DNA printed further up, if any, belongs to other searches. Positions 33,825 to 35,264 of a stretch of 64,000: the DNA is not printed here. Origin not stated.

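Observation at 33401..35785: Translationally coupled four-gene module that looks like an orphan T7SS-type membrane toxin / immunity cassette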

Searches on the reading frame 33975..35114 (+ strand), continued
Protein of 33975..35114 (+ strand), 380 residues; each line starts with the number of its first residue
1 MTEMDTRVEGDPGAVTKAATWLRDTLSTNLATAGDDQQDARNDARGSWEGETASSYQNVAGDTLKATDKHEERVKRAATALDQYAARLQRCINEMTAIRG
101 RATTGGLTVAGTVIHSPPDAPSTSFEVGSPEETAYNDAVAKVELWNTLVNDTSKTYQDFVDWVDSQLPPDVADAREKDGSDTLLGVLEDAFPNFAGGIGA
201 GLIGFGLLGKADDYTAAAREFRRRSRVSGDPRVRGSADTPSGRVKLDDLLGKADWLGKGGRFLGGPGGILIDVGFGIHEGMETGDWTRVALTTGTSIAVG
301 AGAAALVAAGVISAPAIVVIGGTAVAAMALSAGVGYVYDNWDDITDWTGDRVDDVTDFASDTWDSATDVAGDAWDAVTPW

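Call 20: find_related_loci(query=A1, collection=genome_contigs, flank=10000)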
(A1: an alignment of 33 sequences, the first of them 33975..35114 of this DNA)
Query A1 (380 aa) in genome_contigs; peptide patterns used: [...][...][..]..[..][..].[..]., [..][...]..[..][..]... (x = any residue, [..] = any of these).
69 stretches matched a pattern; 23 encode a relative of the query (tblastn E <= 1e-3); 23 distinct loci.
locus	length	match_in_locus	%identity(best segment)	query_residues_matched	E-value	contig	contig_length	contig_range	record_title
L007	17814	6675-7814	82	1-380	0e+0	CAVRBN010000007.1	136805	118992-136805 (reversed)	MAG: uncultured Actinomycetota bacterium isolate MFD04935.bin.2.51 genome assembly, contig: contig_10752, whole genome s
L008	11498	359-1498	77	1-380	0e+0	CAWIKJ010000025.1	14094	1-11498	MAG: uncultured Actinomycetota bacterium isolate MFD05176.bin.2.239 genome assembly, contig: contig_91217, whole genome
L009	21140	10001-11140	81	1-380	0e+0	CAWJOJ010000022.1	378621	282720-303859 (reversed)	MAG: uncultured Actinomycetota bacterium isolate MFD02840.bin.2.17 genome assembly, contig: contig_40846, whole genome s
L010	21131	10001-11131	75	4-380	5e-173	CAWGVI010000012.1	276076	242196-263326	MAG: uncultured Actinomycetota bacterium isolate MFD02581.bin.2.75 genome assembly, contig: contig_34580, whole genome s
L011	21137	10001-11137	73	2-380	6e-165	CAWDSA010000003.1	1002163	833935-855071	MAG: uncultured Actinomycetota bacterium isolate MFD04935.bin.1.141 genome assembly, contig: contig_278, whole genome sh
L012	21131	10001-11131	74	4-380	6e-164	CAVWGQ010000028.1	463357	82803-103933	MAG: uncultured Actinomycetota bacterium isolate MFD01275.bin.2.172 genome assembly, contig: contig_7587, whole genome s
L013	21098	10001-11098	73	4-380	6e-162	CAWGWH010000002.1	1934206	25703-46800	MAG: uncultured Actinomycetota bacterium isolate MFD09206.bin.1.90 genome assembly, contig: contig_2360, whole genome sh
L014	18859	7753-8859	71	1-380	2e-157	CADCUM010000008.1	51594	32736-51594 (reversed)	MAG: uncultured Nocardioides sp. isolate AVDCRST_MAG32 genome assembly, contig: NODE116, whole genome shotgun sequence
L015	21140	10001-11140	70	2-380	3e-155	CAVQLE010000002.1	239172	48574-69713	MAG: uncultured Actinomycetota bacterium isolate MFD02840.bin.2.11 genome assembly, contig: contig_118600, whole genome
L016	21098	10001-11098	67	4-380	4e-150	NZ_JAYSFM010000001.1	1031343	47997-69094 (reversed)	MAG: Nocardioides sp. isolate ZZ2_ZZA25_bin.26 NODE_3_length_1031343_cov_19.998167, whole genome shotgun sequence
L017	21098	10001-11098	64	4-380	2e-146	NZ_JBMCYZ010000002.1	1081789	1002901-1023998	Nocardioides sp. CPCC 206347 spades_K_25_97_2, whole genome shotgun sequence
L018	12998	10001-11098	64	4-380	1e-143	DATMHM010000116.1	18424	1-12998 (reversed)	MAG TPA_asm: Nocardioides sp. isolate SMAG_U13515 k141_250684, whole genome shotgun sequence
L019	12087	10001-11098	63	4-380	1e-142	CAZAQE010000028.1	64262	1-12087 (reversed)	MAG TPA_asm: uncultured Nocardioides sp. isolate binchicken_co105_38 genome assembly, contig: NODE_489_length_64262_cov_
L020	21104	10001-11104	61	4-380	2e-138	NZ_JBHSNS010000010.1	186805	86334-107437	Nocardioides vastitatis strain CGMCC 4.7608 spades_K_17_127_10, whole genome shotgun sequence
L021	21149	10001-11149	65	1-380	2e-133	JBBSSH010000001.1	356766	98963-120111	MAG: Propionibacteriales bacterium isolate SVL1_sbin.59 SVL1_sbin.59_K_37900_L_356766_cov_63.0794, whole genome shotgun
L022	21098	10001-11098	60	4-380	6e-126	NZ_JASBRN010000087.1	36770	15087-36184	MAG: Nocardioides sp. isolate BWSM_104 k141_1479864, whole genome shotgun sequence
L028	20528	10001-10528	39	2-167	1e-27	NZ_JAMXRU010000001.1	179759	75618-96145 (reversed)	Aeromicrobium sp. CnD17-E NODE_1_length_179759_cov_34.020664, whole genome shotgun sequence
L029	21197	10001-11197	30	4-380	7e-33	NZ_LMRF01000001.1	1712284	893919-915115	Marmoricola sp. Leaf446 contig_1, whole genome shotgun sequence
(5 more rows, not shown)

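Call 23: predict_structure(alignment_id=A1)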
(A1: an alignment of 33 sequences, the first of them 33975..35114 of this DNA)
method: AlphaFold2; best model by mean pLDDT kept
length: 380 residues; sequences in the alignment: 33
mean_pLDDT: 63.2   pTM: 0.45
mean pLDDT of the five models: 63.2, 58.3, 56.3, 54.6, 48.6
residues with pLDDT >= 90: 83; 70-90: 97; 50-70: 53; < 50: 147
segments of 3 or more residues with pLDDT < 50: 178-201, 266-270, 272-380
pLDDT, mean of each block of 10 residues (from residue 1): 89 85 77 67 54 50 56 85 94 97 97 94 88 93 97 94 85 62 44 43 54 76 81 80 81 70 54 45 42 37 29 27 26 27 28 32 31 29
secondary structure, 60 per line:
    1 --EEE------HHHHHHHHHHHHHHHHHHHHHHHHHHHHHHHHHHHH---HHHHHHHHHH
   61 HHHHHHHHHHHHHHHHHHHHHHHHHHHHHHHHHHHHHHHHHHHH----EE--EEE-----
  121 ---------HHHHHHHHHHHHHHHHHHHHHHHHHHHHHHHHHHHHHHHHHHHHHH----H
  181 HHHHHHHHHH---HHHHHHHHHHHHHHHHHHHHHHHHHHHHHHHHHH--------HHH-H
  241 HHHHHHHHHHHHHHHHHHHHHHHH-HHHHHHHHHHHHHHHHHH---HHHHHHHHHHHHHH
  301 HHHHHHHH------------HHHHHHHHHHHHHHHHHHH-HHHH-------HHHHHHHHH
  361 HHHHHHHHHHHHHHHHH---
elements in order: E3-5 H12-47 H51-104 E113-115 H130-175 H180-190 H194-227 H240-264 H266-283 H287-308 H321-339 H341-344 H352-377

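Call 26: fold_search(model_id=the predicted structure, library=pdb)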
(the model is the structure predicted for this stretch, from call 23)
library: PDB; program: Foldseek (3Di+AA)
matches with E <= 10: 177; with E <= 0.001: 0
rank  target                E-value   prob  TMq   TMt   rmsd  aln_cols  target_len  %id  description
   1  6vj5_B                3.7e-01  0.98  0.27  0.53   6.4       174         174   10  Structure of PE25-PPE41(A124L) in complex with EspG5 chaperone from the type VII (ESX-5) secretion system (released 2021-01-27)
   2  2g38_B                4.7e-01  0.99  0.30  0.60   5.4       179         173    7  A PE/PPE Protein Complex from Mycobacterium tuberculosis (released 2006-03-14)
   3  4kxr_B                5.9e-01  0.98  0.29  0.56   5.6       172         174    9  Structure of the Mycobacterium tuberculosis type VII secretion system chaperone EspG5 in complex with PE25-PPE41 dimer (released 2014-05-28)
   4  4i1q_B                6.5e-01  0.90  0.26  0.44   8.9       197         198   10  Crystal Structure of hBRAP1 N-BAR domain (released 2013-02-06)
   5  4avm                  6.8e-01  0.92  0.28  0.42   8.0       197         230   13  Crystal structure of the N-BAR domain of human bridging integrator 2. (released 2012-06-20)
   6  4wid_A                7.1e-01  0.15  0.15  0.16  18.8       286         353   11  Crystal structure of the immediate-early 1 protein (IE1) at 2.31 angstrom (tetragonal form after crystal dehydration) (released 2014-10-29)
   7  4w4k_B                9.0e-01  0.95  0.27  0.55   6.1       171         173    8  Crystal structure of a PE25-PPE41 heterodimer from a type VII secretion system of M. tuberculosis (released 2014-10-01)
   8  4nqi_C                9.4e-01  0.30  0.20  0.29  13.0       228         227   14  Structure of the N-terminal I-BAR domain (1-259) of D.Discoideum IBARa (released 2014-02-05)
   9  4i1q_A                1.0e+00  0.87  0.26  0.44   7.3       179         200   13  Crystal Structure of hBRAP1 N-BAR domain (released 2013-02-06)
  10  9s98_B                1.1e+00  0.69  0.20  0.36  17.2       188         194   10  CdvB2 filament - high twist, class A (released 2026-01-28)
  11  5xfs_B                1.4e+00  0.91  0.28  0.54   5.3       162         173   14  Crystal structure of PE8-PPE15 in complex with EspG5 from M. tuberculosis (released 2017-08-30)
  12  5c5b_B                1.4e+00  0.20  0.21  0.21  18.9       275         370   13  Crystal Structure of Human APPL BAR-PH Heterodimer (released 2016-06-22)
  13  2rai_B                1.5e+00  0.21  0.16  0.17  12.7       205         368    8  The PX-BAR membrane remodeling unit of Sorting Nexin 9 (released 2007-12-11)
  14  3g9g                  1.6e+00  0.69  0.28  0.39   8.5       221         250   10  Crystal Structure of the N-terminal EFC/F-BAR domain of Syp1 (released 2009-09-22)
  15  1uru                  1.6e+00  0.44  0.23  0.35  12.6       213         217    8  Amphiphysin BAR domain from Drosophila (released 2003-12-04)
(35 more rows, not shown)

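Call 27: search_protein_representatives(alignment_id=A1)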
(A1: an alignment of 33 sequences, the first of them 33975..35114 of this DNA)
Query: 33 sequences, 378 profile positions. Proteins with E-value up to 0.001 (for the whole library): 937; up to 1e-10: 471; up to 1e-30: 61. The best 150 are listed.
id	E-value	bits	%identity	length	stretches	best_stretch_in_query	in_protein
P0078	2.3e-173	593.3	-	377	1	1-378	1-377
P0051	7.4e-167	571.9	-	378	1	1-378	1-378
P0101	1.0e-129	449.6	-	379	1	1-375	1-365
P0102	4.0e-100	352.2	-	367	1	1-378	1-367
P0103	6.3e-94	331.8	-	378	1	2-378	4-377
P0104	1.5e-91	324.0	-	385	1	2-378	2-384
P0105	1.3e-85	304.4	-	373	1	1-378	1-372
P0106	2.0e-84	300.5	-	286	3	1-218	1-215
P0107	2.4e-83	297.0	-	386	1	1-378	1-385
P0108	1.9e-82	294.0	-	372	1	1-378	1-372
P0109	4.0e-78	279.8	-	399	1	1-378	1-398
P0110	7.2e-78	279.0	-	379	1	1-378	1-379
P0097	6.8e-73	262.6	-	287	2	148-282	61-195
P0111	1.8e-70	254.6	-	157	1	225-378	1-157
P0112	3.7e-66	240.4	-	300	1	1-261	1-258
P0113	1.7e-64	235.0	-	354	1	2-378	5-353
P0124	1.1e-50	189.4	-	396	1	1-378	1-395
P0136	1.8e-40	155.9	-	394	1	1-378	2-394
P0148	4.9e-33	131.4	-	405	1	2-373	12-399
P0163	5.6e-29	118.1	-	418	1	2-376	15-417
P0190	2.1e-25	106.3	-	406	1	2-371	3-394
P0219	7.0e-23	98.0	-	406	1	2-378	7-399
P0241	2.1e-21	93.1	-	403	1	2-375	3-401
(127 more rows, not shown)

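Call 28: list_cluster_members(proteins=[P0102, P0107, P0113, P0124, P0136, P0148, P0163, P0190, P0219, P0241])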
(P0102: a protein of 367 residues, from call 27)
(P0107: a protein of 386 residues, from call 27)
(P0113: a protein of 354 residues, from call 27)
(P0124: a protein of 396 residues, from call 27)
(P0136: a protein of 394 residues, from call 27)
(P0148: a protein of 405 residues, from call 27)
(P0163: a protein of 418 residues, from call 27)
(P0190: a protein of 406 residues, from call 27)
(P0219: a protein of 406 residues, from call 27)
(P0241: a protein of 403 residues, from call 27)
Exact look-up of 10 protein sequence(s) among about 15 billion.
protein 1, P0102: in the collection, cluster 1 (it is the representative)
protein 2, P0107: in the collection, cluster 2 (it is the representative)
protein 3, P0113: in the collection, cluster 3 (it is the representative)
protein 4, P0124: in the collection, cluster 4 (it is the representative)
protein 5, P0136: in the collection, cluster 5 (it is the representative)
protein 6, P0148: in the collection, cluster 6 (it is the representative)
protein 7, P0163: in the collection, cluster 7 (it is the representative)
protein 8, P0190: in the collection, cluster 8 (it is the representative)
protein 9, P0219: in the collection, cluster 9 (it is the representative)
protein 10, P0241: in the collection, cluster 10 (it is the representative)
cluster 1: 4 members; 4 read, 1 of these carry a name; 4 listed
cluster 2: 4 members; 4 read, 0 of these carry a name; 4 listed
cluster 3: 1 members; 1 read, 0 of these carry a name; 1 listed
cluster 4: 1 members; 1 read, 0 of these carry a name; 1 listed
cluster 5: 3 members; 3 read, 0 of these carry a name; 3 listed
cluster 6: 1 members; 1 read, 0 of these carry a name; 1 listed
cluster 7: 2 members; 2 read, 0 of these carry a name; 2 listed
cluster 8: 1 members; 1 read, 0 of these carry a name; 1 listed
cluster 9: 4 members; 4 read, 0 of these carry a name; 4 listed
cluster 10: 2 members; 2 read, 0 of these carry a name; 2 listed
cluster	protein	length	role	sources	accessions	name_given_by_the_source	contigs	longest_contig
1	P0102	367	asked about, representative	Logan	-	-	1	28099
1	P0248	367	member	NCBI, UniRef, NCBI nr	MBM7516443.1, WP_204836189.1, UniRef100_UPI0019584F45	hypothetical protein [Nocardioides nitrophenolicus] | hypothetical protein n=1 Tax=Nocardioides nitrophenolicus TaxID=60489 RepID=UPI0019584F45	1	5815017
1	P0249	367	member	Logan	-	-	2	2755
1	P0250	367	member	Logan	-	-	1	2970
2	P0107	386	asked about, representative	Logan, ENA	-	-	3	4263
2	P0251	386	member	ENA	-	-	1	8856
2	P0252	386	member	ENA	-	-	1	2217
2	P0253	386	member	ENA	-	-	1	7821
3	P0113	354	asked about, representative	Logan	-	-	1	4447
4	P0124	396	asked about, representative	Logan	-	-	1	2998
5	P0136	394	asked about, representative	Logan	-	-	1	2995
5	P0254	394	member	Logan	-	-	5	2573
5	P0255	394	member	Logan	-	-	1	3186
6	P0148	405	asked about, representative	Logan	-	-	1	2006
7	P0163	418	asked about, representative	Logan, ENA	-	-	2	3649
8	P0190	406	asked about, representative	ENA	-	-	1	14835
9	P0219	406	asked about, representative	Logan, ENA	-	-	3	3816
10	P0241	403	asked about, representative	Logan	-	-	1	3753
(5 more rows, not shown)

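Call 31: search_protein_families(library=pfam, alignment_id=A2, max_evalue=0.01)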
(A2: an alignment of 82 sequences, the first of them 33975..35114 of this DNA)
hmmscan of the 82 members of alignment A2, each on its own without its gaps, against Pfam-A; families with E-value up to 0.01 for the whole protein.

A. member 1, window:33975-35114:+ (380 aa): 0 families

B. families by the number of members that match (of 82 scanned): 17 families
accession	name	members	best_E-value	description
PF06013.18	WXG100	22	1.8e-06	Proteins of 100 residues with WXG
PF25547.1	WXG100_2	14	9.2e-06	WXG100 like domain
PF21725.3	T7SS_signal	13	6.7e-07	Putative T7SS secretion signal domain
PF13488.11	Gly-zipper_Omp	5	0.0015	Glycine zipper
PF13441.11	Gly-zipper_YMGG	3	6.3e-05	YMGG-like Gly-zipper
PF00823.25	PPE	3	8.5e-05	PPE family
PF18879.6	EspA_EspE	2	0.0001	EspA/EspE family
PF01442.23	Apolipoprotein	2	0.0029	Apolipoprotein A1/A4/E domain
PF21724.2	DUF6861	1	0.00056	Family of unknown function (DUF6861)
PF06897.17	DUF1269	1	0.002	Protein of unknown function (DUF1269)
PF04306.18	DUF456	1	0.0026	Protein of unknown function (DUF456)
PF10439.15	Bacteriocin_IIc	1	0.004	Bacteriocin class II with double-glycine leader peptide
PF13197.11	DUF4013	1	0.0049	Protein of unknown function (DUF4013)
PF24033.1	DUF7342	1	0.0057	Family of unknown function (DUF7342)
PF05960.17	DUF885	1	0.0063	Bacterial protein of unknown function (DUF885)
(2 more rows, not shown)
